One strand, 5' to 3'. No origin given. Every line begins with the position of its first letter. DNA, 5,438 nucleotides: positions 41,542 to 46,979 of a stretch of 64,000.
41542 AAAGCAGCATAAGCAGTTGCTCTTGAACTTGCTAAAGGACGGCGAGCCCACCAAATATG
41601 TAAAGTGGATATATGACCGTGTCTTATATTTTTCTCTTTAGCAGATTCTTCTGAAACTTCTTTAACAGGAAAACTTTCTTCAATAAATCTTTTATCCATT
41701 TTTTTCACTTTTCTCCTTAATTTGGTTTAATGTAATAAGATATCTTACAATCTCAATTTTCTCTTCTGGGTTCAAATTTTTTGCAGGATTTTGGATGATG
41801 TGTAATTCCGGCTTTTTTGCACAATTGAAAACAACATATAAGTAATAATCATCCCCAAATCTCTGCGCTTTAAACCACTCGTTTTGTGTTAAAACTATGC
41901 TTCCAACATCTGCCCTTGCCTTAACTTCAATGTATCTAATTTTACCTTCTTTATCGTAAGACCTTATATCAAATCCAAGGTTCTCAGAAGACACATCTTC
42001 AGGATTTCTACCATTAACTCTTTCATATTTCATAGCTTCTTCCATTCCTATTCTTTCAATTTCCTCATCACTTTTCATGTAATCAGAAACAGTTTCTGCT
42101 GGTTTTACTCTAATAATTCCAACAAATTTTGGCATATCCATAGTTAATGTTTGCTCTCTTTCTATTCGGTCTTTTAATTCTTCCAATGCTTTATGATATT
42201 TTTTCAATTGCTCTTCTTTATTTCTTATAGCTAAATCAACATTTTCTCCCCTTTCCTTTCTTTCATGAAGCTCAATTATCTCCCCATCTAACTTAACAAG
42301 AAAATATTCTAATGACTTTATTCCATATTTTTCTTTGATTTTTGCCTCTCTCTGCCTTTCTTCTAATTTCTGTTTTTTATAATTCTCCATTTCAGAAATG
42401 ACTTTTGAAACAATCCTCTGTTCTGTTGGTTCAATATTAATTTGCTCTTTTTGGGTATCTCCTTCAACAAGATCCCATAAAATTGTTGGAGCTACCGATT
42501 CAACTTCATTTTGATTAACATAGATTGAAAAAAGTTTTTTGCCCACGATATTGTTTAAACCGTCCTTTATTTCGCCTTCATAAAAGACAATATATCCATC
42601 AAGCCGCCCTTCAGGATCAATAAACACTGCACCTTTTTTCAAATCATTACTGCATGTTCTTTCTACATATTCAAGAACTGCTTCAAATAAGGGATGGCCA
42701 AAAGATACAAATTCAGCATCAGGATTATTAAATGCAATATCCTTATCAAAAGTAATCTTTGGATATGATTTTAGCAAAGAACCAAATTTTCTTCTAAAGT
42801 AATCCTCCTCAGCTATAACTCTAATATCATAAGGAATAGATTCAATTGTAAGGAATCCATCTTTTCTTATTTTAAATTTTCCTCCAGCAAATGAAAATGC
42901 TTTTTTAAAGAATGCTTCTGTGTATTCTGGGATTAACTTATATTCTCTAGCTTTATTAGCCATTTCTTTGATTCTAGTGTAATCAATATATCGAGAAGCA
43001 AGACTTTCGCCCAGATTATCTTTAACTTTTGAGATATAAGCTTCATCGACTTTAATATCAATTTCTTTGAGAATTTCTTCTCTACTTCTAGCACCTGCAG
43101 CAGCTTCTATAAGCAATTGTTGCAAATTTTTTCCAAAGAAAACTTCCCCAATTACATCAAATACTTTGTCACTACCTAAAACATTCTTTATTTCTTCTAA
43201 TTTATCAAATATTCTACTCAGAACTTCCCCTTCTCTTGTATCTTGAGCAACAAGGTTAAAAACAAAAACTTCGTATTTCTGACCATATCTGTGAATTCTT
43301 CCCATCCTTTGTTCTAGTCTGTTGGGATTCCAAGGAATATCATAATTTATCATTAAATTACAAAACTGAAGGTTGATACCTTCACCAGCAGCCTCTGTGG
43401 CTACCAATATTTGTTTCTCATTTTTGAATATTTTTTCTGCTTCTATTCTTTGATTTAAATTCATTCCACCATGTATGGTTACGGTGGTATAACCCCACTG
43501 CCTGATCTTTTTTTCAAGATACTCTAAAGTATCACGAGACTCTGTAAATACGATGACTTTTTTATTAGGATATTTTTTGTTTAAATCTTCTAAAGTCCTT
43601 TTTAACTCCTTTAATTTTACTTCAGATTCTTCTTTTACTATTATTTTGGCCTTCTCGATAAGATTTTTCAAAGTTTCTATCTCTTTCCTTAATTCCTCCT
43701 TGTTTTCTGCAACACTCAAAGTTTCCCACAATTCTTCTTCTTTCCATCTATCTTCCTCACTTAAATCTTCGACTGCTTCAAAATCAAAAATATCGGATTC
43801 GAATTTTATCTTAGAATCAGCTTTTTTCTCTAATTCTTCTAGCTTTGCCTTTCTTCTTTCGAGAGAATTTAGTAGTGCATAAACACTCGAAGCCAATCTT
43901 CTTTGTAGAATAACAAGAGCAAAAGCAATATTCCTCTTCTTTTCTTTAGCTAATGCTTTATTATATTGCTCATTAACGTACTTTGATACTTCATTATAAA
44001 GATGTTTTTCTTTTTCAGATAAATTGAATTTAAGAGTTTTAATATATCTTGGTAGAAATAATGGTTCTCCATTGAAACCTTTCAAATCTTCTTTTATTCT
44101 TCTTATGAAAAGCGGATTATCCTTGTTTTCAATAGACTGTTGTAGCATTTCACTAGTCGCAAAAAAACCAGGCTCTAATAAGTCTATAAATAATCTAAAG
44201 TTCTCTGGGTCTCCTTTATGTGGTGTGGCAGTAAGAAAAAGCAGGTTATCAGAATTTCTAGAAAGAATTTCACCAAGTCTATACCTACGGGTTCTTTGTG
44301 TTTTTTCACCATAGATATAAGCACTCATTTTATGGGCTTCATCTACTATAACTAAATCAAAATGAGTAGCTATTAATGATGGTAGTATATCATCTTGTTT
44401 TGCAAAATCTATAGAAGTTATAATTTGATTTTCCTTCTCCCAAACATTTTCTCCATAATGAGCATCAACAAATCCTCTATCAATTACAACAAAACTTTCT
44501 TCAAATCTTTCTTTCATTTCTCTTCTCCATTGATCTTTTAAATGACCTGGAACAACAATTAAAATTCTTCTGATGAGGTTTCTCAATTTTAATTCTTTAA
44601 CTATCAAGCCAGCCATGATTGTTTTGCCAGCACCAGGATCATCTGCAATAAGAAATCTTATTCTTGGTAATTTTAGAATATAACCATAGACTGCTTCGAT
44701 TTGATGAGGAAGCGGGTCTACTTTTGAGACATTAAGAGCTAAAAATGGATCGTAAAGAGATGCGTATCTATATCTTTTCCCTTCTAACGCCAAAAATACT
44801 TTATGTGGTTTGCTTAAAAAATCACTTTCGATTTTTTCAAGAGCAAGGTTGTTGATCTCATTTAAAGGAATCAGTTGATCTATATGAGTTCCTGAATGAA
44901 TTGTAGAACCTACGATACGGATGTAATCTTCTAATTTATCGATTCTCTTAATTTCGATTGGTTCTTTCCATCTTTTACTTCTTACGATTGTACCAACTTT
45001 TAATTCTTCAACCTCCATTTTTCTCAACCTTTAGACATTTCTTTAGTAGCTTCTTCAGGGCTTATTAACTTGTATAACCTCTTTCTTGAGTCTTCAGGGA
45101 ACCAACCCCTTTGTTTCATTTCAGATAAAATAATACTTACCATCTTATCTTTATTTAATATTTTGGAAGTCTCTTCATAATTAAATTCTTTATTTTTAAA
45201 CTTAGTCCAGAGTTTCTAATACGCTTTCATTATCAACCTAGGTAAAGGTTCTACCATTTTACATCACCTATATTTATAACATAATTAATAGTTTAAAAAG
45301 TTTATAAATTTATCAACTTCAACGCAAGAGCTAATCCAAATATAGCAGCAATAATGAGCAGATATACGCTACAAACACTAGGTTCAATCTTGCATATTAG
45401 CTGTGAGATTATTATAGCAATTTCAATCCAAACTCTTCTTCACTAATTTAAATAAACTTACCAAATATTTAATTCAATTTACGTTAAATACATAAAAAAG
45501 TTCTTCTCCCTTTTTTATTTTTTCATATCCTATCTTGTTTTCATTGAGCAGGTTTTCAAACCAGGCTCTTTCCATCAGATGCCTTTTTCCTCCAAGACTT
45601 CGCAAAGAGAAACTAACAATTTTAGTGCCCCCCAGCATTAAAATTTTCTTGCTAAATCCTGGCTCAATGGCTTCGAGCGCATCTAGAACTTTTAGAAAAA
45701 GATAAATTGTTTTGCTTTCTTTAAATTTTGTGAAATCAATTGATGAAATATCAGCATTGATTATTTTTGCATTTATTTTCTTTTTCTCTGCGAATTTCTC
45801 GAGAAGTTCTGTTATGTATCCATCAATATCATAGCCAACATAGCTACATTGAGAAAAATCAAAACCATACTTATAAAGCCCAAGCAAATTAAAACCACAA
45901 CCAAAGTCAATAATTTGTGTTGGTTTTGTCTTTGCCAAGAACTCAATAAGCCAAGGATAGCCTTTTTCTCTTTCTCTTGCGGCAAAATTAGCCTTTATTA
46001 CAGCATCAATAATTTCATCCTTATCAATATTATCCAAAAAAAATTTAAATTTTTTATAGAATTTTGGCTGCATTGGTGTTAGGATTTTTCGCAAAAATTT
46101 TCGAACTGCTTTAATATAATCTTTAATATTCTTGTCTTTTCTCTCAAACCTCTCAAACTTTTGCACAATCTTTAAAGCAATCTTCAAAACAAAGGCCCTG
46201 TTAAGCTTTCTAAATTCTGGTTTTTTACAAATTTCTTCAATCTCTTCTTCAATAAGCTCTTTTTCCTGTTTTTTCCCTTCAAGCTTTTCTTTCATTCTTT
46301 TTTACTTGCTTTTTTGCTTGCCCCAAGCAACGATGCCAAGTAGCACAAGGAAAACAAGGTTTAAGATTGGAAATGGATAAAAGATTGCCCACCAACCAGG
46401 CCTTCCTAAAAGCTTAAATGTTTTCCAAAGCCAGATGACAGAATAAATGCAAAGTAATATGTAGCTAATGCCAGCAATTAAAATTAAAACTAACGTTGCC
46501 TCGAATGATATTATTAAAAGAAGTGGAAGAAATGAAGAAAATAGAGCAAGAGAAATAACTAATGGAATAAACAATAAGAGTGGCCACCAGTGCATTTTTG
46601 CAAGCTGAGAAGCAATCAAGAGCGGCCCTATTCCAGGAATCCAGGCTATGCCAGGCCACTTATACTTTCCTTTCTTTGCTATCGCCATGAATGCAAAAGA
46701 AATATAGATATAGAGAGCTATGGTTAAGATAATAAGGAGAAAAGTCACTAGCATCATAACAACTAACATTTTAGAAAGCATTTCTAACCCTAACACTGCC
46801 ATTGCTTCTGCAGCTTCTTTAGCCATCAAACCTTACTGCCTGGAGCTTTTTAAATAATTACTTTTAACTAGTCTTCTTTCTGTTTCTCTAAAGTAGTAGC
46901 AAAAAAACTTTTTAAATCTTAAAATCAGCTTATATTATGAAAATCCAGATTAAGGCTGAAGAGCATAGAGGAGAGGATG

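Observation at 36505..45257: Helicase-methylase-ATPase operon (SNF2+DUF3883 / DUF1156 / DUF499): an experimentally uncharacterised ATP-dependent RM-like defence module in a DPANN-type archaeon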

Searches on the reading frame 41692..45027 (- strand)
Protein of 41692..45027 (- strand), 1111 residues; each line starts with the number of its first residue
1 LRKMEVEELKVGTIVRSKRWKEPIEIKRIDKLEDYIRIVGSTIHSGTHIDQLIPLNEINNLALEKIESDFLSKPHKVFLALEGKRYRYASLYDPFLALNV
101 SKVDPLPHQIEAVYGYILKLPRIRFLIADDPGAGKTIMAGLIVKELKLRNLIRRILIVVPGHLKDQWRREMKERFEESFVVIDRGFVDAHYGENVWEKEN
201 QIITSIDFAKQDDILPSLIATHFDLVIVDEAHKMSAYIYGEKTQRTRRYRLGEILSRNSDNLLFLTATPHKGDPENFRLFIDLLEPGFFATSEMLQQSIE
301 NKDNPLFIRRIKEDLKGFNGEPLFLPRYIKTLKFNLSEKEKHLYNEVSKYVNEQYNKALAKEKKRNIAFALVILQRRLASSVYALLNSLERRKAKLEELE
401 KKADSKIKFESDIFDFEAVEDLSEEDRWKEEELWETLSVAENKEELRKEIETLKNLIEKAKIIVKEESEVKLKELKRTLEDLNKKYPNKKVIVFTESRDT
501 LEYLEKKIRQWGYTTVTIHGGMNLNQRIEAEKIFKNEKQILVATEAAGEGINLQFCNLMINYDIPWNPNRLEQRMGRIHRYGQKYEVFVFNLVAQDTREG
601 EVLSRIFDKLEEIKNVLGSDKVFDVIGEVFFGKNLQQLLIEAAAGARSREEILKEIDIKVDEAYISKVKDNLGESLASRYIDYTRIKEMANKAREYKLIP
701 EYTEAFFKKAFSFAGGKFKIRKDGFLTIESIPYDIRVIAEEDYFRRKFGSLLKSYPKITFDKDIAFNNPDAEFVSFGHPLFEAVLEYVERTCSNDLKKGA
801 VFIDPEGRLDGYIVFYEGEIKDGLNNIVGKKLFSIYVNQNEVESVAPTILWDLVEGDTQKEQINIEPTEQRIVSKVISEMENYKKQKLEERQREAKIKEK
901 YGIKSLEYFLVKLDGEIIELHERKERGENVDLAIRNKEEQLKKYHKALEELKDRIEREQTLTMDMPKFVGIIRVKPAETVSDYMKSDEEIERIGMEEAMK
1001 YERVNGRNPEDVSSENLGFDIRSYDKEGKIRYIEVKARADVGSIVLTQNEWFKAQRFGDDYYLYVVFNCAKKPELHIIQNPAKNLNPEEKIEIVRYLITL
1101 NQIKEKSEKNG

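Call 5: search_protein_families(library=pfam, proteins=[window:41692-45027:-], max_evalue=0.01)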
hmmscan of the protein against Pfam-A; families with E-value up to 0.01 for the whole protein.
window:41692-45027:- (1111 aa): 9 families
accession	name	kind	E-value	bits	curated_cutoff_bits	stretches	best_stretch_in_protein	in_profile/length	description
PF00271.37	Helicase_C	-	4.6e-29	101.3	23.5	1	475-582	6-110/110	Helicase conserved C-terminal domain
PF13020.12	NOV_C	-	3.1e-24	85.3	22.1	1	990-1078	1-91/91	Protein NO VEIN, C-terminal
PF04851.21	ResIII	-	4.8e-18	66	22.5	1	103-270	2-163/164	Type III restriction enzyme, res subunit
PF00176.29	SNF2-rel_dom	-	2.4e-15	56.8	24.9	1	126-368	21-275/290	SNF2-related domain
PF00270.35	DEAD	-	5.1e-08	33.3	26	1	125-272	17-162/167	DEAD/DEAH box helicase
PF09848.15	SLFN-g3_helicase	-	1.8e-05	24.6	24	1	125-257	4-113/354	Schlafen group 3, DNA/RNA helicase domain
PF13872.12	AAA_34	-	0.0011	18.4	27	0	121-173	59-111/306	P-loop containing NTP hydrolase pore-1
PF22590.2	Cas3-like_C_2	-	0.0021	18.7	27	1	502-581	20-104/106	CRISPR-associated nuclease/helicase Cas3, C-terminal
PF13871.12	Helicase_C_4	-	0.0053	17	30.5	0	524-587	48-119/271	C-terminal domain on Strawberry notch homologue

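Call 6: search_protein_families(library=padloc, proteins=[window:41692-45027:-], max_evalue=0.001)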
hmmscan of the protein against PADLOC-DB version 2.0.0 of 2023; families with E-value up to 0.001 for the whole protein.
window:41692-45027:- (1111 aa): 63 families (the best 25 are shown)
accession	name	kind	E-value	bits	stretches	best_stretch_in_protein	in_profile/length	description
PDLC00659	HmaA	-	7.7e-206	684.4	1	4-1097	2-1161/1176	SNF2 helicase / DEAD-box helicase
PDLC02620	DrmD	-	2.4e-152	507.2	1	9-782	2-783/1060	DrmD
PDLC02504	BrxHI|BrxHII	-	2.8e-117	391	1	89-961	94-955/971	BrxHII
PDLC02500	BrxHI|BrxHII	-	1.7e-115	385.6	1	94-950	80-919/933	BrxHI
PDLC02621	DrmD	-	9.5e-109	363.1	1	117-960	133-1007/1040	DrmD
PDLC02572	DrmA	-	4.7e-76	254.6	1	118-689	131-736/1043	DrmA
PDLC02619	DrmD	-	1e-72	243.6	2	93-515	21-440/872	DrmD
PDLC02632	DrmD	-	6.8e-71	237.6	1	118-598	136-642/662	DrmD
PDLC02623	DrmD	-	7.8e-61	204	3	329-661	403-699/1040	DrmD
PDLC02633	DrmD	-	9e-56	187.3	1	116-600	136-651/839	DrmD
PDLC02634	DrmD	-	1.6e-53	179.7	1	95-624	82-624/900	DrmD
PDLC02624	DrmD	-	7.5e-48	161.5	1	143-615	2-507/652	DrmD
PDLC02840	DpdE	-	3.8e-46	155.9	2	100-294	155-327/1091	DpdE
PDLC02843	DpdE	-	6.9e-42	141.4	2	98-294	152-322/1091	DpdE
PDLC02846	DpdE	-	1.4e-38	130.4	2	98-291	156-344/1034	DpdE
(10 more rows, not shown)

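Call 19: find_encoding_contigs(protein=window:41692-45018:-, flank=10000, max_places=6)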
Protein window:41692-45018:- (1108 aa): 1 contig read that carries it; 1 place shown.
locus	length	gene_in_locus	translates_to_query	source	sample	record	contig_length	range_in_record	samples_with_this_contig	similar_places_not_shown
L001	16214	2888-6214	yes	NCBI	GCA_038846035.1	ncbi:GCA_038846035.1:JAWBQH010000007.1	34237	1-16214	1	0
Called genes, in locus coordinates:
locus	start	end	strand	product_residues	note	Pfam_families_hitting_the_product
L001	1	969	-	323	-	PF07228:SpoIIE (faint)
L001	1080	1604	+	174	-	-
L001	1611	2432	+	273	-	PF07091:FmrO (weak)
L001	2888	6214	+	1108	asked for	PF00270:DEAD (weak), PF04851:ResIII, PF00176:SNF2-rel_dom, PF09848:SLFN-g3_helicase (faint), PF00271:Helicase_C, PF13020:NOV_C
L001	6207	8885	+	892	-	PF01555:N6_N4_Mtase (faint), PF06634:DUF1156, PF02086:MethyltransfD12 (weak), PF08241:Methyltransf_11 (faint)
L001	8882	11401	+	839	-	PF04465:DUF499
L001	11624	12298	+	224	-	-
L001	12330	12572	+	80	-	-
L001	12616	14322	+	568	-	PF00999:Na_H_Exchanger, PF02254:TrkA_N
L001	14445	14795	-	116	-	PF27854:Heavy_Cys_CGP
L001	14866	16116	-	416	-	PF02788:RuBisCO_large_N, PF00016:RuBisCO_large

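Call 42: search_solved_structures(query=window:41692-45018:-, max_evalue=0.001)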
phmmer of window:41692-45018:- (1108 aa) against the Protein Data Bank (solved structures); distinct sequences matched with E-value up to 0.001: 190 (the best 60 are shown).
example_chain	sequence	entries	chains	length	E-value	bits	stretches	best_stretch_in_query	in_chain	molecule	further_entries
6bog_A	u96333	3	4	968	6.2e-41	143.7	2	23-288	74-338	RNA polymerase-associated protein RapA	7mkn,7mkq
7m8e_F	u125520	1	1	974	6.3e-41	143.7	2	23-288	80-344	RNA polymerase-associated protein RapA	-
4s20_K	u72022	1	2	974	6.7e-41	143.6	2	23-288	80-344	RNA polymerase-associated protein RapA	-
8so8_A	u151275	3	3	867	1.2e-40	142.8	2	76-288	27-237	RNA polymerase-associated protein RapA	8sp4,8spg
8t0l_F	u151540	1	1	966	2.1e-39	138.6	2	23-288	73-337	RNA polymerase-associated protein RapA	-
5jxr_A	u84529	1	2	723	9.5e-19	70.2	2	477-609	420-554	Chromatin-remodeling complex ATPase-like protein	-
6pwf_K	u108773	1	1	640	9.8e-18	66.9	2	484-608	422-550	chromatin remodeling factor ISWI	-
8skz_A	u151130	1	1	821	8.5e-16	60.5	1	484-616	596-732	ATP-dependent DNA helicase DDM1,Lymphoid-specific helicase chimera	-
7ux9_P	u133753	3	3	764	1e-15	60.2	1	484-616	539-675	ATP-dependent DNA helicase DDM1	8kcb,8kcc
8wh5_K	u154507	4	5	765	1.3e-15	59.8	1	484-616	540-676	ATP-dependent DNA helicase DDM1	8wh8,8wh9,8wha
8j90_K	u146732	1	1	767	1.4e-15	59.8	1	484-616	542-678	ATP-dependent DNA helicase DDM1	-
9ge5_G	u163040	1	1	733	1.3e-14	56.5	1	483-609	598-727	Chromatin-remodeling ATPase INO80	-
6iro_L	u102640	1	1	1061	1.8e-14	56.1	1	468-608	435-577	ISWI chromatin-remodeling complex ATPase ISW1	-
6jyl_K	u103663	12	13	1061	2e-14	56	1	468-608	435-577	ISWI chromatin-remodeling complex ATPase ISW1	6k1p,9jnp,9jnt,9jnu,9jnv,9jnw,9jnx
7x3t_V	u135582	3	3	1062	2e-14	56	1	468-608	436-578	ISWI chromatin-remodeling complex ATPase ISW1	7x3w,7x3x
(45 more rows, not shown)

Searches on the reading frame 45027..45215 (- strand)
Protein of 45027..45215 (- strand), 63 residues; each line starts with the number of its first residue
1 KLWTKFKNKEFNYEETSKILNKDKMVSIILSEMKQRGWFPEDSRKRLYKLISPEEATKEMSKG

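Call 86: search_protein_representatives(protein=window:45027-45215:-)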
Query: 63 residues. Proteins with E-value up to 0.001 (for the whole library): 55; up to 1e-10: 2; up to 1e-30: 0. The best 55 are listed.
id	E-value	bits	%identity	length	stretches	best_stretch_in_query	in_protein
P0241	2.1e-13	65.5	58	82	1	2-63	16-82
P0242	1.2e-12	63.1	38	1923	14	33-56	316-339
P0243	1.8e-09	53.2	52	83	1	1-62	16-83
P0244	2.4e-09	52.8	57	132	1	1-58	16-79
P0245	5.9e-09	51.6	52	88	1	2-62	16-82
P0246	1.7e-08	50.1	46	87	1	1-61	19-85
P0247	4.7e-08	48.7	53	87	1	2-60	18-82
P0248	4.7e-08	48.7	48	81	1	1-63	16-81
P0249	9.8e-08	47.7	49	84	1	2-60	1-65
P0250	1.1e-07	47.6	49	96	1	1-61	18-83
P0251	1.7e-07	47.0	46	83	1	1-61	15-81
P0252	3.2e-07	46.1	53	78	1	1-57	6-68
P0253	3.3e-07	46.1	60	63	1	1-48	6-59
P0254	4.1e-07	45.8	50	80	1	2-61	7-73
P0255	9.0e-07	44.7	64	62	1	1-36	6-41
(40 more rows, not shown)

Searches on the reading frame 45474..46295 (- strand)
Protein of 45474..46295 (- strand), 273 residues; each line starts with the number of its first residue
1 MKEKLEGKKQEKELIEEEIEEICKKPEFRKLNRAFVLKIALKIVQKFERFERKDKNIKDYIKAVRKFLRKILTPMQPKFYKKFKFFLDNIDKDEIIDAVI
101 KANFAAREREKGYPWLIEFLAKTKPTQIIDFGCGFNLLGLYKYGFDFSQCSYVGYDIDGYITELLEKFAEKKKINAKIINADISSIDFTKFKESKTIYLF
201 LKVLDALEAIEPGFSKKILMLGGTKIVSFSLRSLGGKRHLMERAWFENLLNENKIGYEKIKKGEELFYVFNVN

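Call 11: search_protein_families(library=pfam, proteins=[window:45474-46295:-], max_evalue=0.001)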
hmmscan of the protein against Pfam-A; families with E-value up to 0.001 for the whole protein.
window:45474-46295:- (273 aa): 2 families
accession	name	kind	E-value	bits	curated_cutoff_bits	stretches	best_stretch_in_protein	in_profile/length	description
PF07091.17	FmrO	-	5.1e-07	29.8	27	1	123-249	106-234/255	Ribosomal RNA methyltransferase (FmrO)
PF05175.20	MTS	-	0.00067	19.8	23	0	104-185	11-92/170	Methyltransferase small domain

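Call 53: search_protein_families(library=padloc, proteins=[window:45474-46295:-], max_evalue=0.00001)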
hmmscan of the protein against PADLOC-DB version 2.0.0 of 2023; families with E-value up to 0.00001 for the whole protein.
window:45474-46295:- (273 aa): 0 families

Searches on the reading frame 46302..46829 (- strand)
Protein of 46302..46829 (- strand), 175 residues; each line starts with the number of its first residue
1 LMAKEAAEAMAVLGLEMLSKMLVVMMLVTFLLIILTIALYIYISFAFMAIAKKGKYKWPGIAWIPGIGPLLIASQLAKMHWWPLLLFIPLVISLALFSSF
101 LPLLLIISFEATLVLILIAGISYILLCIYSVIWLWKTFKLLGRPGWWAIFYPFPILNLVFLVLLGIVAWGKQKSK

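Call 11: search_protein_families(library=pfam, proteins=[window:46302-46829:-], max_evalue=0.001)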
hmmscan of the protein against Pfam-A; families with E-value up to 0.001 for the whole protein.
window:46302-46829:- (175 aa): 0 families

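Call 53: search_protein_families(library=padloc, proteins=[window:46302-46829:-], max_evalue=0.00001)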
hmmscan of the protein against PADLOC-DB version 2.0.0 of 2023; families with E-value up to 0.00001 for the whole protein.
window:46302-46829:- (175 aa): 0 families

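Call 56: search_protein_families(library=pfam, proteins=[window:46302-46829:-], max_evalue=1)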
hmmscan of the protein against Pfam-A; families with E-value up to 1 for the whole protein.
window:46302-46829:- (175 aa): 2 families
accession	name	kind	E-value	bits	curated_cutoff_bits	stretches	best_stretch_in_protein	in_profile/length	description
PF18936.5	DUF5684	-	0.027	15.5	27.4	1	135-164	11-40/81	Family of unknown function (DUF5684)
PF10920.14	DUF2705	-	0.97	9.1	22.4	1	99-152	125-178/225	Protein of unknown function (DUF2705)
